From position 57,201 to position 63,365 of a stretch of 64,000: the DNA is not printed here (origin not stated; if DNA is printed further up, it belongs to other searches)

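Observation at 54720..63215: Three-gene cell-surface module: giant pilin-like/IPT-TIG protein plus two thrombospondin-type-3-repeat membrane proteins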

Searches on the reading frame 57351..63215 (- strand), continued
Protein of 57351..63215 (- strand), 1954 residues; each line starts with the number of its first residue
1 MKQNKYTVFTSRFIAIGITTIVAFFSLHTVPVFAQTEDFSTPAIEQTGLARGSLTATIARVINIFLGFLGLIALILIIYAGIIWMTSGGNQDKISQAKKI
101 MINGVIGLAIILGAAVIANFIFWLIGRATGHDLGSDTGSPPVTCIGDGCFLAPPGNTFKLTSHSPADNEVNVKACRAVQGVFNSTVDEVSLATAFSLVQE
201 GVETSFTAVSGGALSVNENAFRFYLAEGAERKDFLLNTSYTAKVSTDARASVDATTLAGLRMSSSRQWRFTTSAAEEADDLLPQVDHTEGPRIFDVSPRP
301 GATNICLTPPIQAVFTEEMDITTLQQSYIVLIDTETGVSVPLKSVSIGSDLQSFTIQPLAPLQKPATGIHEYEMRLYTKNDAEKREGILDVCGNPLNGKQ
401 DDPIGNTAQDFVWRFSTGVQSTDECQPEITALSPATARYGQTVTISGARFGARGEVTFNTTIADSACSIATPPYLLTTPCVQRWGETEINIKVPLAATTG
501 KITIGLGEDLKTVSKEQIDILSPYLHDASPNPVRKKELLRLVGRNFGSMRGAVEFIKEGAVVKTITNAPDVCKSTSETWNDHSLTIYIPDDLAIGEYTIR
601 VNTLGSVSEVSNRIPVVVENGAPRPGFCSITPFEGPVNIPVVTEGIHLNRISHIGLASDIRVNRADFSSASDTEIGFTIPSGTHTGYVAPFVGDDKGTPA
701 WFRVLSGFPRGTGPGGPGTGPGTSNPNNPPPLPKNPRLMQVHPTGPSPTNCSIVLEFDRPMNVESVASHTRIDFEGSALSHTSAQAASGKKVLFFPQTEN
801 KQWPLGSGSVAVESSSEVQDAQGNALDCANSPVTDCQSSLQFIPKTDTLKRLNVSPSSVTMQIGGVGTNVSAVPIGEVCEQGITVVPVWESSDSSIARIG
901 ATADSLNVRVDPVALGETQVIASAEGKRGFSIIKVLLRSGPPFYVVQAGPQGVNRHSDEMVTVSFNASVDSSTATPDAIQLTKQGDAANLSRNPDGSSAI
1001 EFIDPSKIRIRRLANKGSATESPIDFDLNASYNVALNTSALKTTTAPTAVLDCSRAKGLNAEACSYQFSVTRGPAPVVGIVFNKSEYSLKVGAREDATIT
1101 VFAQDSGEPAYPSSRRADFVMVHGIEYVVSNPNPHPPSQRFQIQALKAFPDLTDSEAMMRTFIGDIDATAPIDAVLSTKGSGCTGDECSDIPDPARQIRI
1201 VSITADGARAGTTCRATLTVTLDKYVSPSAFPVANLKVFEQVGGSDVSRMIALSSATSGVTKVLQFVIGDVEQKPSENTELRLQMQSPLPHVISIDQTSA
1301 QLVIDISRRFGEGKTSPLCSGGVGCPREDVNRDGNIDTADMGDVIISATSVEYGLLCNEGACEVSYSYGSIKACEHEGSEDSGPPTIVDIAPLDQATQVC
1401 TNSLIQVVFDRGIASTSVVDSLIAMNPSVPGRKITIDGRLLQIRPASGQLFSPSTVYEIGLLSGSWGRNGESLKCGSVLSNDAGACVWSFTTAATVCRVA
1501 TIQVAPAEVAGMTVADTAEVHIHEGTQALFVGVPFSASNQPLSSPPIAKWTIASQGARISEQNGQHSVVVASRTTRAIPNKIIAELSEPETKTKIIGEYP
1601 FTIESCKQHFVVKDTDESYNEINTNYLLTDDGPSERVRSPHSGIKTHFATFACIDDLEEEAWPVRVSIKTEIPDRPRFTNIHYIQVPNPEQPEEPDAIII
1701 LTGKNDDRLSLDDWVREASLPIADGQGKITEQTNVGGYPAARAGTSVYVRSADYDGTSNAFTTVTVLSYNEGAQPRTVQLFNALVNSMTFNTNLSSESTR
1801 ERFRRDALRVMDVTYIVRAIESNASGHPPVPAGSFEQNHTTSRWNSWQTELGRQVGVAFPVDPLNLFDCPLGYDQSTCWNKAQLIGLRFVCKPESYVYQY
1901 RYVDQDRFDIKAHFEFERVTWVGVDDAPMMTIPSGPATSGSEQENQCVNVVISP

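Call 13: find_encoding_contigs(protein=P0005, flank=10000, max_places=2)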
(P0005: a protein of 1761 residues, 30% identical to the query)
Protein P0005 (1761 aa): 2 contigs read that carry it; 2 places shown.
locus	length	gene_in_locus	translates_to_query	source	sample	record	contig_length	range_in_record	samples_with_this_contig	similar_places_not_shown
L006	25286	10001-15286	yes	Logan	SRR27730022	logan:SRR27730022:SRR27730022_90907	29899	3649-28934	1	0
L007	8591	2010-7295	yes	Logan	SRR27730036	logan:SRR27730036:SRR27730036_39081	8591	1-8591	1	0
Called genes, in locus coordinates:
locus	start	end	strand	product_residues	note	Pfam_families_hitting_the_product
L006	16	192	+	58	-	PF13248:Zn_ribbon_3 (weak), PF13240:Zn_Ribbon_1 (weak)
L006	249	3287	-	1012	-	PF17757:UvrB_inter, PF02559:CarD_TRCF_RID, PF00270:DEAD, PF04851:ResIII, PF00271:Helicase_C, PF03461:TRCF (weak)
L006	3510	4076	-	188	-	PF01195:Pept_tRNA_hydro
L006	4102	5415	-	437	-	PF00009:GTP_EFTU (weak), PF00350:Dynamin_N (faint), PF01926:MMR_HSR1, PF02421:FeoB_N, PF01926:MMR_HSR1, PF02421:FeoB_N, PF04548:AIG1 (weak), PF00009:GTP_EFTU (weak), +7 more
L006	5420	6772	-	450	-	PF03816:LytR_cpsA_psr, PF13399:LytR_C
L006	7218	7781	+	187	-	PF10502:Peptidase_S26, PF00717:Peptidase_S24 (faint)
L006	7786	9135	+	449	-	PF13393:tRNA-synt_His, PF00587:tRNA-synt_2b, PF03129:HGTP_anticodon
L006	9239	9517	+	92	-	PF01165:Ribosomal_S21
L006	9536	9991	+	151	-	PF09424:YqeY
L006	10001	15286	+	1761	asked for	PF18895:T4SS_pilin (weak), PF13205:Big_5, PF01833:TIG (weak), PF13205:Big_5 (weak)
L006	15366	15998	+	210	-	PF18884:TSP3_bac (weak)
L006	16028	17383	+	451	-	PF18884:TSP3_bac (weak)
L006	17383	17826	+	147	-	PF02130:YbeY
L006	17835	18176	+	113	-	PF01219:DAGK_prokar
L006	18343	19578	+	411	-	PF11104:PilM_2 (faint), PF14450:FtsA (weak), PF02491:SHS2_FTSA, PF06723:MreB_Mbl (weak), PF14450:FtsA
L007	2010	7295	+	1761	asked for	PF18895:T4SS_pilin (weak), PF13205:Big_5, PF01833:TIG (weak), PF13205:Big_5 (weak)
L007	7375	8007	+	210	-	PF18884:TSP3_bac (weak)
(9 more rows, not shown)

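Call 14: find_encoding_contigs(protein=P0009, flank=10000, max_places=2)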
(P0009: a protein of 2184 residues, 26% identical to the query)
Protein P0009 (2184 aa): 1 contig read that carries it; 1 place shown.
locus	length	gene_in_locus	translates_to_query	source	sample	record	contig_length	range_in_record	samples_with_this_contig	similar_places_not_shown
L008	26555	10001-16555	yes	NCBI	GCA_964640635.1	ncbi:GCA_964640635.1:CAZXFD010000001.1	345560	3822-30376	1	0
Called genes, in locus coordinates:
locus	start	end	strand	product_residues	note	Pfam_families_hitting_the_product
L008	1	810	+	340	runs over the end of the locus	-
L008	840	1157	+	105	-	-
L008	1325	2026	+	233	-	-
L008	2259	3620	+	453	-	PF00753:Lactamase_B, PF23023:Anti-Pycsar_Apyc1 (weak), PF12706:Lactamase_B_2 (weak), PF16661:Lactamase_B_6, PF10996:Beta-Casp, PF07521:RMMBL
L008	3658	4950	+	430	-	PF01071:GARS_A, PF02843:GARS_C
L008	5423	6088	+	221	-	PF10502:Peptidase_S26, PF00717:Peptidase_S24 (weak)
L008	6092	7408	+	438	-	PF13393:tRNA-synt_His, PF01409:tRNA-synt_2d (faint), PF00587:tRNA-synt_2b, PF13393:tRNA-synt_His, PF03129:HGTP_anticodon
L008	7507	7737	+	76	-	-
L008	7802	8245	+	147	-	PF02637:GatB_Yqey (faint), PF09424:YqeY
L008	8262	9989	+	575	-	PF13205:Big_5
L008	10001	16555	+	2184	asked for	PF13205:Big_5, PF01833:TIG (faint)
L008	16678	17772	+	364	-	PF18884:TSP3_bac (weak)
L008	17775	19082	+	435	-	-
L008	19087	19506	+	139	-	PF02130:YbeY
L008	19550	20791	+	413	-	PF11104:PilM_2 (faint), PF02491:SHS2_FTSA, PF06723:MreB_Mbl, PF14450:FtsA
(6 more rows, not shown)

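Call 15: find_encoding_contigs(protein=P0012, flank=10000, max_places=2)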
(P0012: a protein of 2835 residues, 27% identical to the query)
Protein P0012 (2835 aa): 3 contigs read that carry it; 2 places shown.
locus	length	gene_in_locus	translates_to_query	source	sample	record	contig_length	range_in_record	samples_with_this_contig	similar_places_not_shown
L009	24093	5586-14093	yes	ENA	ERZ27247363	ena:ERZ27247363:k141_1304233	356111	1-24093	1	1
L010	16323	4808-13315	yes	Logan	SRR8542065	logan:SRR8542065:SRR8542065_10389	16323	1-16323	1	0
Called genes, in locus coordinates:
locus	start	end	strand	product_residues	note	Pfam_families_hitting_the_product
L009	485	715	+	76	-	PF01402:RHH_1 (weak)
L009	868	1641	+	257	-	PF02005:TRM (weak), PF05175:MTS, PF10294:Methyltransf_16 (weak), PF06325:PrmA, PF02475:TRM5-TYW2_MTfase (faint), PF09445:Methyltransf_15 (weak), PF13847:Methyltransf_31, PF13649:Methyltransf_25 (weak), +1 more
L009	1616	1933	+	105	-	PF01227:GTP_cyclohydroI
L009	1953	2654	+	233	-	PF02592:Vut_1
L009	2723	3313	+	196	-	PF10502:Peptidase_S26, PF00717:Peptidase_S24 (weak)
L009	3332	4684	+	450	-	PF00152:tRNA-synt_2 (faint), PF13393:tRNA-synt_His, PF00587:tRNA-synt_2b, PF03129:HGTP_anticodon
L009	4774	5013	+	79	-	PF01165:Ribosomal_S21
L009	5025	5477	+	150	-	PF09424:YqeY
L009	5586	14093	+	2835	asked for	PF18895:T4SS_pilin, PF13205:Big_5, PF18998:Flg_new_2 (weak)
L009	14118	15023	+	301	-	-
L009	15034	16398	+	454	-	-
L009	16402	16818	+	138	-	PF02130:YbeY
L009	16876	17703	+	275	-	PF04383:KilA-N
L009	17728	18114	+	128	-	-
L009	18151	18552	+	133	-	-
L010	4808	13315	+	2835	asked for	PF18895:T4SS_pilin, PF13205:Big_5, PF18998:Flg_new_2 (weak)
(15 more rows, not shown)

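Call 16: find_encoding_contigs(protein=P0010, flank=10000, max_places=1)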
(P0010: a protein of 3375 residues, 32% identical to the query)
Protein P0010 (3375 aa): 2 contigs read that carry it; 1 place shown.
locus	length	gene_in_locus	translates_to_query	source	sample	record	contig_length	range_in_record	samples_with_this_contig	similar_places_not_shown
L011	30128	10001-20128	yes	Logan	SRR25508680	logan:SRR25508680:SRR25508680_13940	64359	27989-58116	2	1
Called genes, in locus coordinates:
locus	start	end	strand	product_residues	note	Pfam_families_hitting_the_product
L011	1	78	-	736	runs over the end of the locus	PF01751:Toprim, PF01131:Topoisom_bac, PF01396:Zn_ribbon_Top1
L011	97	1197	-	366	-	PF02481:DNA_processg_A, PF17782:WHD_DprA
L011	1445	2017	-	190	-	PF01195:Pept_tRNA_hydro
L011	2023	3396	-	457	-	PF00009:GTP_EFTU, PF01926:MMR_HSR1, PF02421:FeoB_N, PF04548:AIG1 (weak), PF01926:MMR_HSR1, PF02421:FeoB_N, PF00009:GTP_EFTU, PF14714:KH_dom-like, +11 more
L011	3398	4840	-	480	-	PF03816:LytR_cpsA_psr, PF13399:LytR_C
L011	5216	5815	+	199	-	PF10502:Peptidase_S26, PF00717:Peptidase_S24 (faint)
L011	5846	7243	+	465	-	PF13393:tRNA-synt_His, PF00587:tRNA-synt_2b, PF13393:tRNA-synt_His, PF03129:HGTP_anticodon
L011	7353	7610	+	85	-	-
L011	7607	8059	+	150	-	PF09424:YqeY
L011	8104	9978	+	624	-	PF18895:T4SS_pilin, PF13205:Big_5 (faint)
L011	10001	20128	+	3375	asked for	PF18895:T4SS_pilin (weak), PF13205:Big_5 (faint), PF01833:TIG (weak), PF13948:DUF4215 (weak), PF00092:VWA (weak), PF13519:VWA_2 (weak)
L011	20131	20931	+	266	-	PF18884:TSP3_bac (weak)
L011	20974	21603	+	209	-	PF18884:TSP3_bac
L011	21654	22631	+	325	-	-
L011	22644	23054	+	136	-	PF02130:YbeY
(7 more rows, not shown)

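Call 17: find_encoding_contigs(protein=P0038, flank=10000, max_places=1)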
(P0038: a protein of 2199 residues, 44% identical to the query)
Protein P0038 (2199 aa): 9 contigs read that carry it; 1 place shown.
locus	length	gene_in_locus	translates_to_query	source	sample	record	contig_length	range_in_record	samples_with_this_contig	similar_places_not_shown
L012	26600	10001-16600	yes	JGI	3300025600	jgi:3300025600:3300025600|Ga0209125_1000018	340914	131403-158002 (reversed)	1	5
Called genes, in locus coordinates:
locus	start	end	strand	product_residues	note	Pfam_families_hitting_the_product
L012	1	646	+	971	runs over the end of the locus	PF00580:UvrD-helicase, PF01443:Viral_helicase1 (faint), PF13245:AAA_19, PF13604:AAA_30 (faint), PF21445:ADDB_N (weak), PF13361:UvrD_C, PF12705:PDDEXK_1, PF01930:Cas_Cas4, +1 more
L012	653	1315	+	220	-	PF02698:DUF218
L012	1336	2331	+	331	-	PF01078:Mg_chelatase (faint), PF05496:RuvB_N, PF20720:nSTAND3 (faint), PF00004:AAA, PF07728:AAA_5, PF17864:AAA_lid_4, PF05491:WHD_RuvB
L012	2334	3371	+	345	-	PF02547:Queuosine_synth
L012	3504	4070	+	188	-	PF10502:Peptidase_S26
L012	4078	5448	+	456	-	PF13393:tRNA-synt_His, PF01409:tRNA-synt_2d (weak), PF00587:tRNA-synt_2b, PF03129:HGTP_anticodon (weak)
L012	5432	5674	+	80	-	-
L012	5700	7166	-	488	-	PF13328:HD_4, PF01966:HD, PF04607:RelA_SpoT, PF02824:TGS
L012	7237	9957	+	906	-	PF18895:T4SS_pilin, PF13205:Big_5 (faint)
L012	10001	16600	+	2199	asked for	PF18895:T4SS_pilin, PF01833:TIG, PF13205:Big_5 (faint)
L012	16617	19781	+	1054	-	PF05345:He_PIG (faint), PF23091:TNFR_ELAPOR1_6th (faint)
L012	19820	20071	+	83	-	-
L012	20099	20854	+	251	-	PF18884:TSP3_bac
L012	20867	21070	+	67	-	-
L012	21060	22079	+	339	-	PF18884:TSP3_bac (weak)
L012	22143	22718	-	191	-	PF00574:CLP_protease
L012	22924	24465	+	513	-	PF21760:SecD_1st, PF22599:SecDF_P1_head, PF02355:SecD_SecF_C, PF03176:MMPL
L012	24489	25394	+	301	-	PF07549:Sec_GG (weak), PF02355:SecD_SecF_C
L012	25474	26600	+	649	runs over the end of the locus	PF04932:Wzy_C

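Call 18: find_encoding_contigs(protein=P0015, flank=10000, max_places=1)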
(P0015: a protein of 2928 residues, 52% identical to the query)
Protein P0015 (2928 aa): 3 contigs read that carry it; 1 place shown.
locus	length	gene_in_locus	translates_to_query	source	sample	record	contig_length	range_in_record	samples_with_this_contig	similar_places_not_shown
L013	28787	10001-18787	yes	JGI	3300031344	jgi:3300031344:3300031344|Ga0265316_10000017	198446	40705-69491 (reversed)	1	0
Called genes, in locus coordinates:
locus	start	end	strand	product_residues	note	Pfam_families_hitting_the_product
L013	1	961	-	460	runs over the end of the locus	PF03816:LytR_cpsA_psr, PF13399:LytR_C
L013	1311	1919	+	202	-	PF10502:Peptidase_S26, PF00717:Peptidase_S24 (weak)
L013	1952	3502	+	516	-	PF13393:tRNA-synt_His, PF00587:tRNA-synt_2b, PF03129:HGTP_anticodon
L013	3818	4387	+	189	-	PF01551:Peptidase_M23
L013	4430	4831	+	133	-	-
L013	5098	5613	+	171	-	-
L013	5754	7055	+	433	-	-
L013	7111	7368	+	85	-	PF01165:Ribosomal_S21 (weak)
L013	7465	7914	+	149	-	PF09424:YqeY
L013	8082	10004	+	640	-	PF18895:T4SS_pilin, PF13205:Big_5 (weak)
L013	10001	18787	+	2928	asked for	PF18895:T4SS_pilin, PF13205:Big_5 (faint), PF17957:Big_7, PF01833:TIG (faint)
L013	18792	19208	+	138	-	-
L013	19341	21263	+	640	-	PF18895:T4SS_pilin, PF13205:Big_5 (weak)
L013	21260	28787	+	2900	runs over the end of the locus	PF18895:T4SS_pilin, PF13205:Big_5 (faint), PF17957:Big_7, PF01833:TIG (faint)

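Call 83: search_protein_families(library=phrogs, proteins=[window:57351-63215:-], max_evalue=0.1)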
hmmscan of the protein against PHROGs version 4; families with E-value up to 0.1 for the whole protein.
window:57351-63215:- (1954 aa): 0 families
